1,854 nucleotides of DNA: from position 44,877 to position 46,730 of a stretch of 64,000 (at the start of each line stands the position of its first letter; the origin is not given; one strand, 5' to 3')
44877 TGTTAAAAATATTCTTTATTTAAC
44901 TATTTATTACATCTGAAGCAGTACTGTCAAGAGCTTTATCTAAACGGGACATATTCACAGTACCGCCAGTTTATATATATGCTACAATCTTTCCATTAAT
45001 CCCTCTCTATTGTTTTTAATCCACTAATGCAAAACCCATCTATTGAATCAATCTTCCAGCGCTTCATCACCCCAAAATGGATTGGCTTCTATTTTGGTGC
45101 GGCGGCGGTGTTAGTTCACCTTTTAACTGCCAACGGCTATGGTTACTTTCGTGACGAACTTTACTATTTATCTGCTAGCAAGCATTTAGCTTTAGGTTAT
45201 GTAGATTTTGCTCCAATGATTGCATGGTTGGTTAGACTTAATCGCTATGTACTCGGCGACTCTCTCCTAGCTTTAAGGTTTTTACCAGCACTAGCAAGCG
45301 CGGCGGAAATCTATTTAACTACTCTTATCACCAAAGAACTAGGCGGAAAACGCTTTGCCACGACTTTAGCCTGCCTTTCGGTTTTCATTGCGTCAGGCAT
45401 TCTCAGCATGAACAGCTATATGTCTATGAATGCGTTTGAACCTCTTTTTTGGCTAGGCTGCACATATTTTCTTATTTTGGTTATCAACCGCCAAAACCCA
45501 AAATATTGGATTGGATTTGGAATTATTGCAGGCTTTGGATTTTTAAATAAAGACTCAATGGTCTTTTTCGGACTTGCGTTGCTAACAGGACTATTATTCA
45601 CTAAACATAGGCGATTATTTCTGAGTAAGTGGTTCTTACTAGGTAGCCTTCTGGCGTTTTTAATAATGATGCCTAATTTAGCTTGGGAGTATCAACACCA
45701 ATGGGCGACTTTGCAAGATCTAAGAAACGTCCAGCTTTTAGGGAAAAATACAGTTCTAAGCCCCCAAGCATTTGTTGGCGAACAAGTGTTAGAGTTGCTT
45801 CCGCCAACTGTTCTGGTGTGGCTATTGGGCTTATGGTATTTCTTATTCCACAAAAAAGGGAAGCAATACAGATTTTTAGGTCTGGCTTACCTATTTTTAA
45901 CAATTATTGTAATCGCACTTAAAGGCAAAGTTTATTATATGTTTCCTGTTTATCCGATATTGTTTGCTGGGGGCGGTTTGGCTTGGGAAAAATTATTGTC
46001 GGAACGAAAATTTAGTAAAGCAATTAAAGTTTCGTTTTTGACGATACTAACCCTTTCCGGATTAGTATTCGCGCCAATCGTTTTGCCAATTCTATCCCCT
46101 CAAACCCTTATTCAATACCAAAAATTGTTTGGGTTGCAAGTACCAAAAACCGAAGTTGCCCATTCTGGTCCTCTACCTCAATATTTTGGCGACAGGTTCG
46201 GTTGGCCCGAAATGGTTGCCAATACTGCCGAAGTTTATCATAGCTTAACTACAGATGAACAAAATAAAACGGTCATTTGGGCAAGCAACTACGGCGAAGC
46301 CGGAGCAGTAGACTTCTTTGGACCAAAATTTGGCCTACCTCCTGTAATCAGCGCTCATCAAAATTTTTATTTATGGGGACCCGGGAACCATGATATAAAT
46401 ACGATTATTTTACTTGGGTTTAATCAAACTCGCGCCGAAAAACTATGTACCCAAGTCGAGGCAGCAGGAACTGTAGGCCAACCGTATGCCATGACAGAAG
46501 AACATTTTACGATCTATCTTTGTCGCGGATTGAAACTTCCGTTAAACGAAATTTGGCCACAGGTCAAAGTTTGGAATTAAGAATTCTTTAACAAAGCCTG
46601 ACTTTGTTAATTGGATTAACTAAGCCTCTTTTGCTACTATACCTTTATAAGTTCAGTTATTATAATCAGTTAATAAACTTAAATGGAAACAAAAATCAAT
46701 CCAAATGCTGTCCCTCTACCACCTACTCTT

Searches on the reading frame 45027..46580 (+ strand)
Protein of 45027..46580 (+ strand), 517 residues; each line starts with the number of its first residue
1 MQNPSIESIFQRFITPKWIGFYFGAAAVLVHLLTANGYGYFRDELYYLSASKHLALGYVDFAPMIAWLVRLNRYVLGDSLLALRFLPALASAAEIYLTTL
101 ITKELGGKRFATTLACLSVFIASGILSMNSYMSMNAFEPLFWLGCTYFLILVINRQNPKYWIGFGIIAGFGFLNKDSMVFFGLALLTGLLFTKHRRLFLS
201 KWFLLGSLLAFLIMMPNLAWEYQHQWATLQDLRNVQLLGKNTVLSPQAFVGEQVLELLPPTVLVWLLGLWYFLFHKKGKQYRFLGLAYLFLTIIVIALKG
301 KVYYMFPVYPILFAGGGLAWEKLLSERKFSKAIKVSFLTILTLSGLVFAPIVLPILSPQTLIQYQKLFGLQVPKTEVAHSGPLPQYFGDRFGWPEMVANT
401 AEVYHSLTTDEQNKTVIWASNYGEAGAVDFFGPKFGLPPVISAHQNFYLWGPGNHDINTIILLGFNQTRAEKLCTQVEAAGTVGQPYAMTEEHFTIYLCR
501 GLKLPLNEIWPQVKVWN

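Call 71: search_protein_families(library=pfam, proteins=[window:45027-46580:+], max_evalue=0.00001)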
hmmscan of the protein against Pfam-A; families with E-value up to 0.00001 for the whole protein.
window:45027-46580:+ (517 aa): 1 family
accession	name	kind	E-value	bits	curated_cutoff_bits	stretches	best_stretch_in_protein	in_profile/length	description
PF13231.12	PMT_2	-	5.4e-24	85.6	26.1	1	62-220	3-160/160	Dolichyl-phosphate-mannose-protein mannosyltransferase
